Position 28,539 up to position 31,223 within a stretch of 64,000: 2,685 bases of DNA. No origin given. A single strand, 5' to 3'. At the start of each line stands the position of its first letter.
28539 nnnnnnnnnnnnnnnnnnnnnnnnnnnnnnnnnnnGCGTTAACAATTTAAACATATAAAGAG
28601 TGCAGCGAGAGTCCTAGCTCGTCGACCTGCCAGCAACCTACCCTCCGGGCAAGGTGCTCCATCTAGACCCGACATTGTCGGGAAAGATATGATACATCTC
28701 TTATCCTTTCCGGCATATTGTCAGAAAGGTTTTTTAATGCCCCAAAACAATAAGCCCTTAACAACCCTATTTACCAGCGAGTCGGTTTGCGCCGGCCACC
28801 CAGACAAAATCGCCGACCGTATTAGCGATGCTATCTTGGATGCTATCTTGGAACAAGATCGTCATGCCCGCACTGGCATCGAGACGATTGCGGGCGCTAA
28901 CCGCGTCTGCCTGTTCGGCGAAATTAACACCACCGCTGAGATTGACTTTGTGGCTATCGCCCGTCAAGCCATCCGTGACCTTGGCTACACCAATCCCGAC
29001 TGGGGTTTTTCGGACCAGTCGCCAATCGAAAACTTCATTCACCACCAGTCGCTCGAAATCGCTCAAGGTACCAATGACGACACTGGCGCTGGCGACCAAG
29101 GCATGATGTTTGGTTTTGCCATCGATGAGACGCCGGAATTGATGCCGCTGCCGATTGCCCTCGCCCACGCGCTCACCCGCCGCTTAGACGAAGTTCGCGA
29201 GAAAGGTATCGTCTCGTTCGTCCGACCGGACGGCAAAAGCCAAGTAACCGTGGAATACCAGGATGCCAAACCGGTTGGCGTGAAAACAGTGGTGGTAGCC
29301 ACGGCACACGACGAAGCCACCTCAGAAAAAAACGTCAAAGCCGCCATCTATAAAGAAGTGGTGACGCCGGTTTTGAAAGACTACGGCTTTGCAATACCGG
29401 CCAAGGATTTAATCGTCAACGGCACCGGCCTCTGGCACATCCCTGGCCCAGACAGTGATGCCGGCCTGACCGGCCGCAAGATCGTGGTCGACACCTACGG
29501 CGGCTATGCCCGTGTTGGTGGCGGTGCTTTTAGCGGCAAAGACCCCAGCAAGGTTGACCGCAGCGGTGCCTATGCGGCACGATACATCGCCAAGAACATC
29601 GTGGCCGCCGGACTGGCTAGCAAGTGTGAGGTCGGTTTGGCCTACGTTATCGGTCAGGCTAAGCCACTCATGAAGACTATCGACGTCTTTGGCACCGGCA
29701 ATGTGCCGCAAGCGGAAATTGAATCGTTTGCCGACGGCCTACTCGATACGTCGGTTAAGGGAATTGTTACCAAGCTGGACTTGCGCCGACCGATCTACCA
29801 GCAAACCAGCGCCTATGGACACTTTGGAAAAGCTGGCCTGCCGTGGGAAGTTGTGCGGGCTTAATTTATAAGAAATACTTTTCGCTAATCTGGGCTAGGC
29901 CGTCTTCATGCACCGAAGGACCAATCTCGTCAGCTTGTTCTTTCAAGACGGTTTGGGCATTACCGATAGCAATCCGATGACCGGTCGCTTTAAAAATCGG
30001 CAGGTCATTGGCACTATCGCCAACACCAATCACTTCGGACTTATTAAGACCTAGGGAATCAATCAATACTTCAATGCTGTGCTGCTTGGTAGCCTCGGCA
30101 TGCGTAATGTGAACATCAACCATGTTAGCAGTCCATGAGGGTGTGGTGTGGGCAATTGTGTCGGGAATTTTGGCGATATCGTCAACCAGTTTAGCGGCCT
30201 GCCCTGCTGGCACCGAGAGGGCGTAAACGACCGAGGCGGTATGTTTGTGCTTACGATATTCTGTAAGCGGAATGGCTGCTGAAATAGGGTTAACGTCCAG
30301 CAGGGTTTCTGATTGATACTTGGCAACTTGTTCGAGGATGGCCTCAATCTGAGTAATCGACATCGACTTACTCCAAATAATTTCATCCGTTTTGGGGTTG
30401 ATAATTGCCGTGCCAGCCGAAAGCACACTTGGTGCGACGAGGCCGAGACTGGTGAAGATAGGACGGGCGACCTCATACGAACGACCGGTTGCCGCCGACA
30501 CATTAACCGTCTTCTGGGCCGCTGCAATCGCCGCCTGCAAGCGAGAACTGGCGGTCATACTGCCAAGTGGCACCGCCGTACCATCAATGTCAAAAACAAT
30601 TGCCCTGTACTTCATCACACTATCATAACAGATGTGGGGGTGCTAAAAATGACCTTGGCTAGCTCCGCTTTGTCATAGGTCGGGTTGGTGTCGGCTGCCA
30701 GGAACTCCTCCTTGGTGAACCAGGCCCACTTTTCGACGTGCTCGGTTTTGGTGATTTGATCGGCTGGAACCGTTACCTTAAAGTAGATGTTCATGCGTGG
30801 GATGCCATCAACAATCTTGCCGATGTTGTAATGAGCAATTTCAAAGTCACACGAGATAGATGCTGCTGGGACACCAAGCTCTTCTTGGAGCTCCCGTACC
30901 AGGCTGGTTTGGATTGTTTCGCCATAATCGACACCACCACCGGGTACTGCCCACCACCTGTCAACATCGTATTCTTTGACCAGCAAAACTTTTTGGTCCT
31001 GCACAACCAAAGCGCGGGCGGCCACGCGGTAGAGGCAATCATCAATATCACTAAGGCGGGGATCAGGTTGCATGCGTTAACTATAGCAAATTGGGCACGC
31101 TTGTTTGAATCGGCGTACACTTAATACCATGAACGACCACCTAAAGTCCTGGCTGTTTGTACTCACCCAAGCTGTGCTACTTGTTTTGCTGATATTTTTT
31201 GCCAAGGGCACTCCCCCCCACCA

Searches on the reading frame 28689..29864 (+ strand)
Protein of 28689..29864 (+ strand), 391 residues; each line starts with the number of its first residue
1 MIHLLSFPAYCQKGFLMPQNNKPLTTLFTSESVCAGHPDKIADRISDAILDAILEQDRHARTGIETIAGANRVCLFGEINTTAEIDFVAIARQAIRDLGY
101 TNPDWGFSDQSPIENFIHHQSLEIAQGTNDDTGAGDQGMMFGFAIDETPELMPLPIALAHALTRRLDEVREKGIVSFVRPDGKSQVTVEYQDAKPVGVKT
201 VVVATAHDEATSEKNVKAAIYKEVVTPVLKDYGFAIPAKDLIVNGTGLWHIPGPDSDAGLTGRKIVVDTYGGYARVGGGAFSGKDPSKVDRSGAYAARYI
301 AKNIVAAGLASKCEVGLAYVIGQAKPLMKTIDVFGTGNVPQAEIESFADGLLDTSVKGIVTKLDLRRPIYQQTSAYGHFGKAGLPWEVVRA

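Call 19: search_protein_families(library=pfam, proteins=[window:28689-29864:+], max_evalue=0.001)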
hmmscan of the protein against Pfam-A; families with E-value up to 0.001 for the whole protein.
window:28689-29864:+ (391 aa): 3 families
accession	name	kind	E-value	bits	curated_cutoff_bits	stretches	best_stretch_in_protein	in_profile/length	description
PF02773.21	S-AdoMet_synt_C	-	4.5e-58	195.5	25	1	251-387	1-137/138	S-adenosylmethionine synthetase, C-terminal domain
PF02772.21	S-AdoMet_synt_M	-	1.3e-40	138.8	29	1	132-247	2-118/120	S-adenosylmethionine synthetase, central domain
PF00438.25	S-AdoMet_synt_N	-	2.1e-32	112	33.1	1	26-121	2-98/99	S-adenosylmethionine synthetase, N-terminal domain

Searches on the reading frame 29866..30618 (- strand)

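Call 18: search_protein_families(library=pfam, proteins=[window:29866-30618:-], max_evalue=0.001)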
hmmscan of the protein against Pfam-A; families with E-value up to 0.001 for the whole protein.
window:29866-30618:- (250 aa): 3 families
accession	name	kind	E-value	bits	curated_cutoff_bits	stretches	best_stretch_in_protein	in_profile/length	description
PF08282.18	Hydrolase_3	-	3e-33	116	20.9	1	7-243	1-253/255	haloacid dehalogenase-like hydrolase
PF05116.19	S6PP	-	5.4e-14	52.8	20.3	1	6-226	4-214/247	Sucrose-6F-phosphate phosphohydrolase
PF00702.32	Hydrolase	-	2.2e-07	31.9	26.4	1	4-211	1-189/191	haloacid dehalogenase-like hydrolase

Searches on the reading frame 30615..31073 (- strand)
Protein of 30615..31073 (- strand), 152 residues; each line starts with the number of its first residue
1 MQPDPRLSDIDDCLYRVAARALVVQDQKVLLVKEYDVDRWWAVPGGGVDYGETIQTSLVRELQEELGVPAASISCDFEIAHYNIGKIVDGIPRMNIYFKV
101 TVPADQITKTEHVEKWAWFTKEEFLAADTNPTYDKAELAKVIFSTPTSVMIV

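Call 18: search_protein_families(library=pfam, proteins=[window:30615-31073:-], max_evalue=0.001)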
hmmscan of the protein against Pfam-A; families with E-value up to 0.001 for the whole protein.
window:30615-31073:- (152 aa): 2 families
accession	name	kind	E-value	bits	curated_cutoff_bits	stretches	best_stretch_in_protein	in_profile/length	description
PF00293.34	NUDIX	-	1.7e-18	67.4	21.1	1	15-133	2-127/134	NUDIX domain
PF22327.2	Nudt16-like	-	0.00022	21.6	27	1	38-112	32-105/161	U8 snoRNA-decapping enzyme-like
